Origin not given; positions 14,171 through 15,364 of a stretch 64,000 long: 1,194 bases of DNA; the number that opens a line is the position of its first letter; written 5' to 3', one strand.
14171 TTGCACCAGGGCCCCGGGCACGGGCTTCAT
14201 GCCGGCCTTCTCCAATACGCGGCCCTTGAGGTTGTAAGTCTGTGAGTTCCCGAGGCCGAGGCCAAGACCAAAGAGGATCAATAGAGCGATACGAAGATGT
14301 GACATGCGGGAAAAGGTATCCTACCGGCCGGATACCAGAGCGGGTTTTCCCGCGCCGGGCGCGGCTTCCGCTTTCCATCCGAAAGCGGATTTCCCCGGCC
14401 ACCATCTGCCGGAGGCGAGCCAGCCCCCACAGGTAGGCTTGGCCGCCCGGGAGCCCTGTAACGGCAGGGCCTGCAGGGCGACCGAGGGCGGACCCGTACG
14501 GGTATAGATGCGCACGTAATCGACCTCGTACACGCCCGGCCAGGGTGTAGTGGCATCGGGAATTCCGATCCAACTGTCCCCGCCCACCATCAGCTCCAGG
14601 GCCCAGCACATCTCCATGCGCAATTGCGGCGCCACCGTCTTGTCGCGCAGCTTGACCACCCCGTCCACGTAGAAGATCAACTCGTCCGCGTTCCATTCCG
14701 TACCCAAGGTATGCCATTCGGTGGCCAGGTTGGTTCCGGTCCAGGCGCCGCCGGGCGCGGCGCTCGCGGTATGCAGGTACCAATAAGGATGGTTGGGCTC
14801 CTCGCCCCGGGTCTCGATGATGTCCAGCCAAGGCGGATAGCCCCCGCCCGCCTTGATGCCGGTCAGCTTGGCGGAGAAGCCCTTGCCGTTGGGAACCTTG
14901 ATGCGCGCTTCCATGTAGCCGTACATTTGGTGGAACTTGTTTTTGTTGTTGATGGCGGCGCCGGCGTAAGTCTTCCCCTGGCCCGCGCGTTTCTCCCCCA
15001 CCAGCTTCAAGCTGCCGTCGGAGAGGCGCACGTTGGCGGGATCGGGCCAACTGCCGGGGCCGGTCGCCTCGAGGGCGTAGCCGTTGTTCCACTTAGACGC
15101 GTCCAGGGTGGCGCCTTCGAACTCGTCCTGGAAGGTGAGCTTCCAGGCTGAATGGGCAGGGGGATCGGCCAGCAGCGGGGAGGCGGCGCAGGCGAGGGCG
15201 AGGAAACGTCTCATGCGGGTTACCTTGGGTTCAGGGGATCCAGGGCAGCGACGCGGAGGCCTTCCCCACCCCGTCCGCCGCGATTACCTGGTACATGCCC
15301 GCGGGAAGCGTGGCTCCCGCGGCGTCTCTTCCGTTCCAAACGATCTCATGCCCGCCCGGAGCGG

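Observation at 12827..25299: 12.5-kb same-strand run of secreted carbohydrate-active and redox proteins, several with T9SS sorting domains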

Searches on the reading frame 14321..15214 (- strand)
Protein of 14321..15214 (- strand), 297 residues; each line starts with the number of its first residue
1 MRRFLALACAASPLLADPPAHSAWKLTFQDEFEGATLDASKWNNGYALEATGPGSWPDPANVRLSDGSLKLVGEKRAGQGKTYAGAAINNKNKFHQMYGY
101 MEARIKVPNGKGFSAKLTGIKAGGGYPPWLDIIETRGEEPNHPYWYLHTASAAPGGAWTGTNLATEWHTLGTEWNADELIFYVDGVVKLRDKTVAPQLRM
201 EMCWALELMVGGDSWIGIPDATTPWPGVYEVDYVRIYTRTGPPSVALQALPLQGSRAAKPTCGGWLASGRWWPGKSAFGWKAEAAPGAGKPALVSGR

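Call 4: search_protein_families(library=pfam, proteins=[window:14321-15214:-], max_evalue=0.01)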
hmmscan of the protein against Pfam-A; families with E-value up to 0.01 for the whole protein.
window:14321-15214:- (297 aa): 3 families
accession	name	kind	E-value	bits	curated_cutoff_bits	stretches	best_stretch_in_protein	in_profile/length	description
PF00722.28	Glyco_hydro_16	-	4.5e-10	39.7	22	1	75-190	28-134/175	Glycosyl hydrolases family 16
PF03935.22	SKN1_KRE6_Sbg1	-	2.5e-05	23.3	30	0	21-112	114-211/501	Beta-glucan synthesis-associated protein SKN1/KRE6/Sbg1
PF13385.13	Laminin_G_3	-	0.0027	18.3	27.6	1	140-240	53-144/151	Concanavalin A-like lectin/glucanases superfamily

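Call 6: search_protein_families(library=ncbifam, proteins=[window:14321-15214:-], max_evalue=0.1)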
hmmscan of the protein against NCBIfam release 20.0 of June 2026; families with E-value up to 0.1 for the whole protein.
window:14321-15214:- (297 aa): 4 families
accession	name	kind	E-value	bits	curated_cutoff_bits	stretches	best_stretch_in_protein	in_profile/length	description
NF052454.1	BtaGlycanEglC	equivalog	3.1e-16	59.3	700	1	79-238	298-457/459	endo-1,3-1,4-beta-glycanase EglC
NF041449.1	K_carrageenase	equivalog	1.9e-14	53.5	350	2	11-106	8-105/283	kappa-carrageenase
NF047856.1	BGlucanaseBglS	equivalog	2.5e-10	40.2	300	1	19-230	18-230/237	beta-glucanase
NF052392.1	BetGlycExoK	equivalog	8.7e-07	28.6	350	1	22-115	29-119/261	endo-1,3-1,4-beta-glycanase ExoK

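Call 20: search_solved_structures(query=window:14321-15214:-, max_evalue=0.01, show_alignments=3)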
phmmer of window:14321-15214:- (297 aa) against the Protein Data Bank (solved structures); distinct sequences matched with E-value up to 0.01: 39.
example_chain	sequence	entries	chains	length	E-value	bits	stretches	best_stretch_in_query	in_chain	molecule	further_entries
9voo_A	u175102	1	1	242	5.2e-16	61.7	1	26-239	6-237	Hydrolase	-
9voq_A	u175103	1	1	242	6.2e-16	61.5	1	26-239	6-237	Beta-1,3-glucanase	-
9vmv_A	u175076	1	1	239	6.8e-16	61.4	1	26-238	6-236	Beta-1,3-glucanase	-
3atg_A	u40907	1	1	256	2.5e-15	59.5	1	26-239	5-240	GLUCANASE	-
7wwc_A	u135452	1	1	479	2.9e-15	59.3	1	18-238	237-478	beta-1,3(4)-glucanase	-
7ww4_A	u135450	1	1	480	2.9e-15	59.3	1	18-238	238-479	beta-1,3(4)-glucanase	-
3azx_A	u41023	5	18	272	5.4e-15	58.4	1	22-245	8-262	Laminarinase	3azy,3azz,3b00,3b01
4dfs_A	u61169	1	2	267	3.9e-14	55.6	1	22-240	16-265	Glycoside hydrolase, family 16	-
5wut_A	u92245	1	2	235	5.4e-14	55.1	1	25-237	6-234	ULam111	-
2hyk_A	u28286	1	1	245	6e-14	55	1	26-238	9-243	Beta-1,3-glucanase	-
3wvj_A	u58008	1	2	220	8.2e-12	47.9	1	32-239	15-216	Beta-glucanase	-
2vy0_A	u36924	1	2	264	1.2e-11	47.4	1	23-238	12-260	ENDO-BETA-1,3-GLUCANASE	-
6t2n_AAA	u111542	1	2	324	4.2e-10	42.3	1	21-240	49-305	Glycoside hydrolase family 16 protein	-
4bq1_A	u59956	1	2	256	5.9e-09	38.6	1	26-237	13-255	ENDO-1,3-BETA-GLUCANASE, FAMILY GH16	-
4bow_A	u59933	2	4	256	6.2e-09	38.5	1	26-237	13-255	ENDO-1,3-BETA-GLUCANASE, FAMILY GH16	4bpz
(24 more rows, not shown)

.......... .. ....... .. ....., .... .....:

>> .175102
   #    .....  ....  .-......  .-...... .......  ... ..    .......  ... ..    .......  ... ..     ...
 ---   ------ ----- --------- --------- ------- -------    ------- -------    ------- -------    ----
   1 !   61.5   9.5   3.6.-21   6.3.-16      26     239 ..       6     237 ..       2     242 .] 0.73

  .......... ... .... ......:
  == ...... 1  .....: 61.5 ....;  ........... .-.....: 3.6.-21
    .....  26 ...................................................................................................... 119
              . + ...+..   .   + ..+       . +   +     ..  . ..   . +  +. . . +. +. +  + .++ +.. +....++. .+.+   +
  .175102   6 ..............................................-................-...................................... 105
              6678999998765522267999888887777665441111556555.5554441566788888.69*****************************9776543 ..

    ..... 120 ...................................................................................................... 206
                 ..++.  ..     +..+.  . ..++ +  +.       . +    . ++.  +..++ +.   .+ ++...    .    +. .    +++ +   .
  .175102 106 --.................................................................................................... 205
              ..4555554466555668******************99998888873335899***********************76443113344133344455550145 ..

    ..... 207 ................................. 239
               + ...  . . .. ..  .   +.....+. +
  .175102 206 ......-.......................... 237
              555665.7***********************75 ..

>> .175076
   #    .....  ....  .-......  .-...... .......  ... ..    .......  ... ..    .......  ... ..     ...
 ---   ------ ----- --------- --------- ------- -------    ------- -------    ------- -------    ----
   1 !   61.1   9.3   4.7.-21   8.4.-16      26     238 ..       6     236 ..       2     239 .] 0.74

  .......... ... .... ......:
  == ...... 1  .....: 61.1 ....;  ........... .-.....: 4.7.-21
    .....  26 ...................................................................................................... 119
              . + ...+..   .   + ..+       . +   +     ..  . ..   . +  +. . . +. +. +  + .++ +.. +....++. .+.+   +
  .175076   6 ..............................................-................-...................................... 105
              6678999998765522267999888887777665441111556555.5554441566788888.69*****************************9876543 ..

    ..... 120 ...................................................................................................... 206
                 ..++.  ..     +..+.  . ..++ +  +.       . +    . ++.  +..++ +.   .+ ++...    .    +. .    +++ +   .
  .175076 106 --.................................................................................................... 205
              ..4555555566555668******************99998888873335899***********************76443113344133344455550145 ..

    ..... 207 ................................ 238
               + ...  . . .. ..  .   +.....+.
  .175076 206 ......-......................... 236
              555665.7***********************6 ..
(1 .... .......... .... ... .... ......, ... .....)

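Call 66: search_protein_representatives(protein=window:14324-15214:-)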
Query: 297 residues. Proteins with E-value up to 0.001 (for the whole library): 10121; up to 1e-10: 3281; up to 1e-30: 69. The best 150 are listed.
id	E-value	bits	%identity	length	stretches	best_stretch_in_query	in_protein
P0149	5.1e-101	354.3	59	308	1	14-290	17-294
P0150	1.7e-74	267.2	34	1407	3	8-242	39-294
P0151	7.0e-56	206.0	36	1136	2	16-241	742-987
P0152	8.7e-52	192.5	40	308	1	11-248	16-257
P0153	1.4e-50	188.5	31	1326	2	17-240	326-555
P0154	1.4e-47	178.7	30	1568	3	21-250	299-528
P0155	1.1e-45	172.4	34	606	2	25-255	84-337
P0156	1.6e-42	162.1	38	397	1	15-267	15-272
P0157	3.0e-41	157.9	39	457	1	21-238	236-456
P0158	7.0e-41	156.7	34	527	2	16-261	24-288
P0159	1.4e-40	155.7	37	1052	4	80-250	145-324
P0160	1.6e-40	155.5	34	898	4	82-250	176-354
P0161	1.6e-40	155.5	39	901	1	8-253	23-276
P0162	3.3e-39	151.2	29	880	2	13-240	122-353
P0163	8.1e-38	146.6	37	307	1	8-248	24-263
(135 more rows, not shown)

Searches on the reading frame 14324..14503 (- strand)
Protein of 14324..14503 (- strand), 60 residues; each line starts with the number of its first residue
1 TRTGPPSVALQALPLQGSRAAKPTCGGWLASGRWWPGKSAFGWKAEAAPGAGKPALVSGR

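Call 43: search_protein_families(library=pfam, proteins=[window:14324-14503:-], max_evalue=10)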
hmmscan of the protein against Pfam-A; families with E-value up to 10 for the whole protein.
window:14324-14503:- (60 aa): 0 families

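Call 44: search_protein_families(library=ncbifam, proteins=[window:14324-14503:-], max_evalue=10)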
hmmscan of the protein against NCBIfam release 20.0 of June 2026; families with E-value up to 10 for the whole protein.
window:14324-14503:- (60 aa): 0 families
